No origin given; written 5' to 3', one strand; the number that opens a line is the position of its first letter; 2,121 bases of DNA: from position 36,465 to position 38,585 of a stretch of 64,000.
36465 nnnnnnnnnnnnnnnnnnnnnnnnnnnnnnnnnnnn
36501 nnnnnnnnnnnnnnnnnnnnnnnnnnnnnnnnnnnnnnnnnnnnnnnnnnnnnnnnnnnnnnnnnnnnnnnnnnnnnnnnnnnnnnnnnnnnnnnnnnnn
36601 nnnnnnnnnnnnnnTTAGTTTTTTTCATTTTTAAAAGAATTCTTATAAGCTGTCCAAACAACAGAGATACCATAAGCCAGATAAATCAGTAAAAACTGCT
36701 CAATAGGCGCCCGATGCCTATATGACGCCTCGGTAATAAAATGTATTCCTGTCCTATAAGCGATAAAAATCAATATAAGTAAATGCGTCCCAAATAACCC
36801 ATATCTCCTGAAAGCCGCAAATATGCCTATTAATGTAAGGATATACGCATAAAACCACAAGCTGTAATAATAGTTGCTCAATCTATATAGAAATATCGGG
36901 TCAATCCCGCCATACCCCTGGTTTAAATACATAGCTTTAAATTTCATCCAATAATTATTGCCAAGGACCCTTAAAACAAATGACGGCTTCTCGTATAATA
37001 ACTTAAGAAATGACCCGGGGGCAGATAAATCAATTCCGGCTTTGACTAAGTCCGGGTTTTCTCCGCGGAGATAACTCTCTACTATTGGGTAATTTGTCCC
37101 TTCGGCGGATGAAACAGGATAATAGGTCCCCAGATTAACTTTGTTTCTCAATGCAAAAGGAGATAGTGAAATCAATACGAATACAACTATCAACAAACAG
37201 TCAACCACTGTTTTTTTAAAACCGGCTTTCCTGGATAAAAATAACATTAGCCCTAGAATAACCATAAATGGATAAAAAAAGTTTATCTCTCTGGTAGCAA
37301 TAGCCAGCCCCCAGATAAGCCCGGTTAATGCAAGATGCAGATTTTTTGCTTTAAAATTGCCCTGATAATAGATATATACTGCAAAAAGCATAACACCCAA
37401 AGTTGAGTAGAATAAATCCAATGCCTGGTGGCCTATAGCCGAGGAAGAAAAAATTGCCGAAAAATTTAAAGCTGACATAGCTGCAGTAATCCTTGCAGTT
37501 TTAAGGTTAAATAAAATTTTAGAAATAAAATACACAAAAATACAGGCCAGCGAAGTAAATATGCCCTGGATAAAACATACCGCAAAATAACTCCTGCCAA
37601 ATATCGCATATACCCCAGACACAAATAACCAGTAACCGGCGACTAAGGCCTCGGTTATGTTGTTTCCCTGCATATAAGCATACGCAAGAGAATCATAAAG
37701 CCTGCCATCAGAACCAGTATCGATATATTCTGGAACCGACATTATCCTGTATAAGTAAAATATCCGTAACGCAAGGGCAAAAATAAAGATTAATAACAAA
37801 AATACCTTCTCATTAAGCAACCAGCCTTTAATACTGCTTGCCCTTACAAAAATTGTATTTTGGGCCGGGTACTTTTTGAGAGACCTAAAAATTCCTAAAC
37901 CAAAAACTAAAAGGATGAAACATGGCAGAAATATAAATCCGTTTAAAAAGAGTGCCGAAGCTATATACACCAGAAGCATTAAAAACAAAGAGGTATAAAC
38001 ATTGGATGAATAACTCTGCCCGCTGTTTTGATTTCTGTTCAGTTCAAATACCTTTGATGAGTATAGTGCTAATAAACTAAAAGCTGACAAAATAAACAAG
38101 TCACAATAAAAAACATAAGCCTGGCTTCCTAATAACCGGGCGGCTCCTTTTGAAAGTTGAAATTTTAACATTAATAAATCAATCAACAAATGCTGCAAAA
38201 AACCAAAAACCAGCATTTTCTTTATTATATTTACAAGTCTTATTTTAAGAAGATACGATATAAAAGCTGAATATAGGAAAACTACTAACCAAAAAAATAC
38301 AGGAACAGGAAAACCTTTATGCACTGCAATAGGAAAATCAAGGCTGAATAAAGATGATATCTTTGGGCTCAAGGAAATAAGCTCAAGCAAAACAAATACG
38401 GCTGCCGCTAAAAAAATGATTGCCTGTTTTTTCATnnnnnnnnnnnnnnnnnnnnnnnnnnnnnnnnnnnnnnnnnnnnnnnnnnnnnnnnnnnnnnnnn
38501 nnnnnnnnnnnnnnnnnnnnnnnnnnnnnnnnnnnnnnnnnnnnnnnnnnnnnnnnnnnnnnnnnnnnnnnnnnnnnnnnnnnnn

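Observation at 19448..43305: Extracytoplasmic glycosylation relay: four DPM1-like polyprenyl-P-sugar synthases, a flippase-like protein and three GT-C-type polytopic transferases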

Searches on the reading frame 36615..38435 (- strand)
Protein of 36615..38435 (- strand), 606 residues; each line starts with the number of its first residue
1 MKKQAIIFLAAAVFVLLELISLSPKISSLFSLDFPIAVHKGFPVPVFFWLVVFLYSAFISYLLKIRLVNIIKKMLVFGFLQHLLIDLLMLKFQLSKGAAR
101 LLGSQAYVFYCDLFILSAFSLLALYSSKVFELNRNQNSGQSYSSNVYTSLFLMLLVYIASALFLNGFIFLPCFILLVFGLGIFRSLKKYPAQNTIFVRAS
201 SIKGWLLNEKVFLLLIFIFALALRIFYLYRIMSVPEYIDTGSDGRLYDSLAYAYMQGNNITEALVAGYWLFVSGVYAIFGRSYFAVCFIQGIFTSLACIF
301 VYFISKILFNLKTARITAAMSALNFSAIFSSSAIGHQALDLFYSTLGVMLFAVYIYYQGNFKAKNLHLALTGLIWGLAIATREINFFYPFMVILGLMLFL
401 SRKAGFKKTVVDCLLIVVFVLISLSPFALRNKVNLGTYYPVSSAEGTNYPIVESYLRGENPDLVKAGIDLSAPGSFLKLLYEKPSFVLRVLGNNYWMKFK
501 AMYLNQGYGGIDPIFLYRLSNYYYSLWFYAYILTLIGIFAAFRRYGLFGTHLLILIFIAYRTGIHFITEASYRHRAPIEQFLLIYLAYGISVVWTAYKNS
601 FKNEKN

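Call 4: search_protein_families(library=pfam, proteins=[window:36615-38435:-], max_evalue=0.01)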
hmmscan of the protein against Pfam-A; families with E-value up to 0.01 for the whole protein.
window:36615-38435:- (606 aa): 1 family
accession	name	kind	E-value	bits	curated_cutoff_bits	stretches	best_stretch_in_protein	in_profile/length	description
PF13231.12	PMT_2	-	4.4e-07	30.7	26.1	1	271-426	9-156/160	Dolichyl-phosphate-mannose-protein mannosyltransferase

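Call 12: search_protein_families(library=ncbifam, proteins=[window:36615-38435:-], max_evalue=0.001)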
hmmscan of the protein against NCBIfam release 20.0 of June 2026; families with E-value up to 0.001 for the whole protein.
window:36615-38435:- (606 aa): 0 families

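Call 18: find_homologous_proteins(query=window:36615-38435:-, max_evalue=0.00001)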
Query window:36615-38435:- (606 aa): 5 proteins with E <= 0.00001 among 8000 candidates.
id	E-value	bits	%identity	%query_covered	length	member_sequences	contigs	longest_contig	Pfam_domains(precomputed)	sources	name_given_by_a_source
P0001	0.0e+0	1301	100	100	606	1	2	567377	PF13231.13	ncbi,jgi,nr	ncbi:MAG: hypothetical protein C4533_04175 [Candidatus Omnitrophota bacterium]|jgi:4-amino-4-deoxy-L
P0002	3.6e-180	619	51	100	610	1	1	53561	PF13231.13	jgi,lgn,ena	-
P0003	5.8e-162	559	48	96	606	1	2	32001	PF13231.13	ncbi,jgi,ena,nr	ncbi:MAG: hypothetical protein DRP74_01885 [Candidatus Omnitrophota bacterium]|nr:MAG: hypothetical 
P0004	4.1e-149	516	45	97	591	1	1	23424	PF13231.13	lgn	-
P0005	1.0e-133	466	42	94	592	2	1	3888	PF13231.13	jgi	-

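Call 19: find_encoding_contigs(protein=P0002, flank=10000, max_places=2)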
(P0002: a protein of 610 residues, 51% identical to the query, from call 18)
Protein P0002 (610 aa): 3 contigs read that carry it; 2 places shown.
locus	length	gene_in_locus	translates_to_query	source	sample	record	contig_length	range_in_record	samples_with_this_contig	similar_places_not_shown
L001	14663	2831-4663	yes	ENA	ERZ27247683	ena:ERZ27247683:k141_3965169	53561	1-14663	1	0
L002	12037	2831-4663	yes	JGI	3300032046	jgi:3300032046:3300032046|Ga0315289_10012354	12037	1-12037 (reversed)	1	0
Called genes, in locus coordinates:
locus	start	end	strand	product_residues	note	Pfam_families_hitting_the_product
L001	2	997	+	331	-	?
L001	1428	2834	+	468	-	PF13231:PMT_2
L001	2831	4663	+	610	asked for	PF13231:PMT_2 (weak)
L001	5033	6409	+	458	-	PF03559:Hexose_dehydrat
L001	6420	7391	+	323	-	PF01408:GFO_IDH_MocA, PF22725:GFO_IDH_MocA_C3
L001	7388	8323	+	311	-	PF00535:Glycos_transf_2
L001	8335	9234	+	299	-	PF01073:3Beta_HSD, PF01370:Epimerase, PF04321:RmlD_sub_bind, PF07993:NAD_binding_4 (faint), PF16363:GDP_Man_Dehyd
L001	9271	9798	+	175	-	PF01041:DegT_DnrJ_EryC1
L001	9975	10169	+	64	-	-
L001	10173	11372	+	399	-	PF13439:Glyco_transf_4, PF13579:Glyco_trans_4_4, PF00534:Glycos_transf_1 (weak), PF26337:Gtf3_C (weak)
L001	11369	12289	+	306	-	PF13489:Methyltransf_23, PF07021:MetW, PF13847:Methyltransf_31, PF08241:Methyltransf_11, PF08242:Methyltransf_12, PF13649:Methyltransf_25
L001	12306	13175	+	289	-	PF01073:3Beta_HSD, PF01370:Epimerase, PF04321:RmlD_sub_bind, PF16363:GDP_Man_Dehyd, PF02719:Polysacc_synt_2, PF07993:NAD_binding_4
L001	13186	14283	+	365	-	PF00534:Glycos_transf_1, PF13692:Glyco_trans_1_4, PF13524:Glyco_trans_1_2 (weak)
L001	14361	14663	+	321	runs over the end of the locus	PF13489:Methyltransf_23, PF08241:Methyltransf_11, PF08242:Methyltransf_12, PF13649:Methyltransf_25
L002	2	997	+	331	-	?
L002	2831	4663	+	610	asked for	PF13231:PMT_2 (weak)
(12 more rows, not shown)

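Call 20: find_encoding_contigs(protein=P0003, flank=10000, max_places=2)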
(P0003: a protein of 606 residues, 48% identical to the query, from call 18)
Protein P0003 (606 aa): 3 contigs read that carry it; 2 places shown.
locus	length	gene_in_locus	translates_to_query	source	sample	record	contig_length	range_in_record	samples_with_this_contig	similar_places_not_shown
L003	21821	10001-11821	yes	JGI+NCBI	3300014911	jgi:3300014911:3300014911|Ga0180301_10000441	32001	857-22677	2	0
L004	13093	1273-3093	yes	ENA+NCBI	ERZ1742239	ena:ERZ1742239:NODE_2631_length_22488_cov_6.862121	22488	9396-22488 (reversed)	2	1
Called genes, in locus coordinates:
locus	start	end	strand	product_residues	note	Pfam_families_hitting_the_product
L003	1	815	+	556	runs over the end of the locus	PF08241:Methyltransf_11 (weak), PF08242:Methyltransf_12 (weak), PF13489:Methyltransf_23, PF13439:Glyco_transf_4, PF13477:Glyco_trans_4_2, PF13579:Glyco_trans_4_4, PF00534:Glycos_transf_1, PF13692:Glyco_trans_1_4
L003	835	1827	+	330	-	PF00106:adh_short, PF01073:3Beta_HSD, PF01370:Epimerase, PF02719:Polysacc_synt_2, PF04321:RmlD_sub_bind, PF07993:NAD_binding_4, PF16363:GDP_Man_Dehyd, PF13460:NAD_binding_10, +1 more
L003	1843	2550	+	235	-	PF00483:NTP_transferase, PF12804:NTP_transf_3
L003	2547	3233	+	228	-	PF00535:Glycos_transf_2, PF10111:Glyco_tranf_2_2 (weak), PF13641:Glyco_tranf_2_3 (weak)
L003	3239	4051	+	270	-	PF01522:Polysacc_deac_1, PF11959:DUF3473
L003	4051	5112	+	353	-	PF02388:FemAB (faint), PF13480:Acetyltransf_6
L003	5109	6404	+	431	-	PF13231:PMT_2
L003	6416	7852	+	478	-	PF02310:B12-binding, PF04055:Radical_SAM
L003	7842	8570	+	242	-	PF01066:CDP-OH_P_transf (weak)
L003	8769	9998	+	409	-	PF13231:PMT_2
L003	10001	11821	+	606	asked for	PF13231:PMT_2 (weak)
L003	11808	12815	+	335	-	PF03706:LPG_synthase_TM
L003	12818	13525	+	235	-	PF00535:Glycos_transf_2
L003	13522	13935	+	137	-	PF05523:FdtA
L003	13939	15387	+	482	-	PF03559:Hexose_dehydrat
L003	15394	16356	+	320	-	PF01408:GFO_IDH_MocA, PF22725:GFO_IDH_MocA_C3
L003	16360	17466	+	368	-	PF01041:DegT_DnrJ_EryC1, PF01212:Beta_elim_lyase (weak), PF01053:Cys_Met_Meta_PP (weak)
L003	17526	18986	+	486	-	PF02310:B12-binding, PF04055:Radical_SAM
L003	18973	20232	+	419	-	PF00534:Glycos_transf_1, PF13692:Glyco_trans_1_4, PF26337:Gtf3_C (weak)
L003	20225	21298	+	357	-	PF08003:Methyltransf_9 (weak), PF13489:Methyltransf_23, PF08241:Methyltransf_11, PF08242:Methyltransf_12, PF13649:Methyltransf_25, PF13847:Methyltransf_31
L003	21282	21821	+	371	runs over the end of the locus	PF13692:Glyco_trans_1_4, PF00534:Glycos_transf_1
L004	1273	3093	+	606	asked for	PF13231:PMT_2 (weak)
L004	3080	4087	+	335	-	PF03706:LPG_synthase_TM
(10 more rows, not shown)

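Call 40: predict_structure(alignment_id=A2)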
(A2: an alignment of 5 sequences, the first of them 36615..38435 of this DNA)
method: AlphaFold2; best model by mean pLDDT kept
length: 606 residues; sequences in the alignment: 5
mean_pLDDT: 66.2   pTM: 0.65
mean pLDDT of the five models: 66.2, 65.3, 65.1, 64.8, 57.6
residues with pLDDT >= 90: 13; 70-90: 269; 50-70: 197; < 50: 127
segments of 3 or more residues with pLDDT < 50: 32-42, 98-103, 137-142, 189-193, 234-243, 261-266, 325-336, 383-388, 434-455, 495-518, 567-578, 601-606
pLDDT, mean of each block of 10 residues (from residue 1): 76 82 63 41 68 88 84 84 85 64 55 82 84 58 65 89 87 89 65 53 78 88 70 45 54 65 51 76 75 77 80 86 55 46 65 68 79 70 48 58 66 81 66 44 37 49 60 60 66 48 34 43 72 82 68 66 49 42 80 75 39
secondary structure, 60 per line:
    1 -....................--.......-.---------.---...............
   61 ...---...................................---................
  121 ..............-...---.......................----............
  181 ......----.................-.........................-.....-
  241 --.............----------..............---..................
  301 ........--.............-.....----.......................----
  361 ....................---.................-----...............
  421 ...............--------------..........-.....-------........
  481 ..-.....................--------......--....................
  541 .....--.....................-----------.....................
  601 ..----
elements in order: H2-21 H24-30 H46-63 H67-101 H105-134 H142-164 H169-186 H191-207 H209-233 H235-239 H243-255 H266-279 H283-308 H311-323 H325-329 H334-356 H361-380 H384-400 H406-435 H450-459 H461-465 H473-482 H484-504 H513-518 H521-545 H548-568 H580-602

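Call 92: fold_search(model_id=the predicted structure, library=pdb)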
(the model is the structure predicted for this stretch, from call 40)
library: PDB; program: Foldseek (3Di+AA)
matches with E <= 10: 120; with E <= 0.001: 4
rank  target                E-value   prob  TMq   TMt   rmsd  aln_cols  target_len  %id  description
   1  3wak                  1.7e-04  1.00  0.40  0.29  15.1       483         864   16  Crystal structure of the Archaeoglobus fulgidus oligosaccharyltransferase (O29867_ARCFU) in the apo form (released 2013-10-30)
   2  7e9s_A                3.0e-04  1.00  0.40  0.29  15.2       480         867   15  Archaeal oligosaccharyltransferase AglB from Archaeoglobus fulgidus in complex with an inhibitory peptide and a dolich (released 2021-09-08)
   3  5gmy_A                4.3e-04  1.00  0.39  0.29  15.7       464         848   15  Crystal structure of the Archaeoglobus fulgidus oligosaccharyltransferase (O29867_ARCFU) tethered with an acceptor pep (released 2017-02-01)
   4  3waj                  9.9e-04  1.00  0.38  0.30  16.2       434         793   16  Crystal structure of the Archaeoglobus fulgidus oligosaccharyltransferase (O29867_ARCFU) complex with Zn and sulfate (released 2013-10-30)
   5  8b6l_I                1.6e-03  1.00  0.38  0.35  16.0       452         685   16  Subtomogram average of the human Sec61-TRAP-OSTA-translocon (released 2022-12-07)
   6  8agc_A                2.8e-03  1.00  0.38  0.33  17.3       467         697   13  Structure of yeast oligosaccharylransferase complex with lipid-linked oligosaccharide and non-acceptor peptide bound (released 2022-12-07)
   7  9n9j_I                5.8e-03  1.00  0.40  0.35  16.3       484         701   14  Structure of a GRP94 folding intermediate engaged with a CCDC134- and FKBP11-bound secretory translocon (released 2025-11-19)
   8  6ftg_5                6.0e-03  1.00  0.39  0.37  16.3       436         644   16  Subtomogram average of OST-containing ribosome-translocon complexes from canine rough microsomal membranes (released 2018-03-21)
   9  5f15                  1.2e-02  1.00  0.29  0.32  19.1       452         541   11  Crystal Structure of ArnT from Cupriavidus metallidurans bound to Undecaprenyl phosphate (released 2016-02-17)
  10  6s7o_A                1.4e-02  1.00  0.35  0.33  16.7       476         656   13  Cryo-EM structure of human oligosaccharyltransferase complex OST-A (released 2019-12-18)
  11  6gxc_A                1.7e-02  1.00  0.36  0.32  13.7       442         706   15  Bacterial oligosaccharyltransferase PglB in complex with an inhibitory peptide and a reactive lipid-linked oligosaccha (released 2018-11-14)
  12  5ogl_A                1.9e-02  1.00  0.37  0.33  13.0       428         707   15  Structure of bacterial oligosaccharyltransferase PglB in complex with an acceptor peptide and an lipid-linked oligosac (released 2017-10-25)
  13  8pn9_A                2.4e-02  1.00  0.38  0.36  14.7       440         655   13  Structure of human oligosaccharyltransferase OST-A complex bound to NGI-1 (released 2024-05-08)
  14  9s6r_A                2.5e-02  1.00  0.27  0.39  15.8       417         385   11  Ternary cryo-EM structure of yeast ALG3 with Dol25-PP-GlcNAc2Man5, Dol25-P-Man, and Fab (released 2026-03-18)
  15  5ezm                  2.8e-02  1.00  0.29  0.32  19.1       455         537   12  Crystal Structure of ArnT from Cupriavidus metallidurans in the apo state (released 2016-02-17)
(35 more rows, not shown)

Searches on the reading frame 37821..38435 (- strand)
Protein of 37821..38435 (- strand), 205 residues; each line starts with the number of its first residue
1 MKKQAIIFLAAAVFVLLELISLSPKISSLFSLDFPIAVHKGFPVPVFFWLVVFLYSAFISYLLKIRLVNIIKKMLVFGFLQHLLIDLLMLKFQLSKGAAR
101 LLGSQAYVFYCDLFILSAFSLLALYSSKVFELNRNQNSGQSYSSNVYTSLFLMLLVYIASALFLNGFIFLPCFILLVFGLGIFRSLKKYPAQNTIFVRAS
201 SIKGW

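Call 98: search_protein_families(library=pfam, proteins=[window:37821-38435:-], max_evalue=1)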
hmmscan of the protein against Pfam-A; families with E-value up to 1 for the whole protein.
window:37821-38435:- (205 aa): 0 families

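Call 113: search_protein_representatives(protein=window:37821-38435:-)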
Query: 205 residues. Proteins with E-value up to 0.001 (for the whole library): 7; up to 1e-10: 4; up to 1e-30: 1. The best 7 are listed.
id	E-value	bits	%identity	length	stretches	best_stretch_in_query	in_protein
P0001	1.7e-118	410.1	100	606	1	1-205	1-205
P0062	1.5e-13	67.8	35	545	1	1-137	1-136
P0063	2.9e-11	60.4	31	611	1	19-173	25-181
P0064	7.1e-11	59.1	32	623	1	4-183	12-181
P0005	1.3e-08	51.7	30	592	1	15-162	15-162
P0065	2.0e-07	47.8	28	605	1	5-194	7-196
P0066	7.7e-07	45.9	27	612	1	3-194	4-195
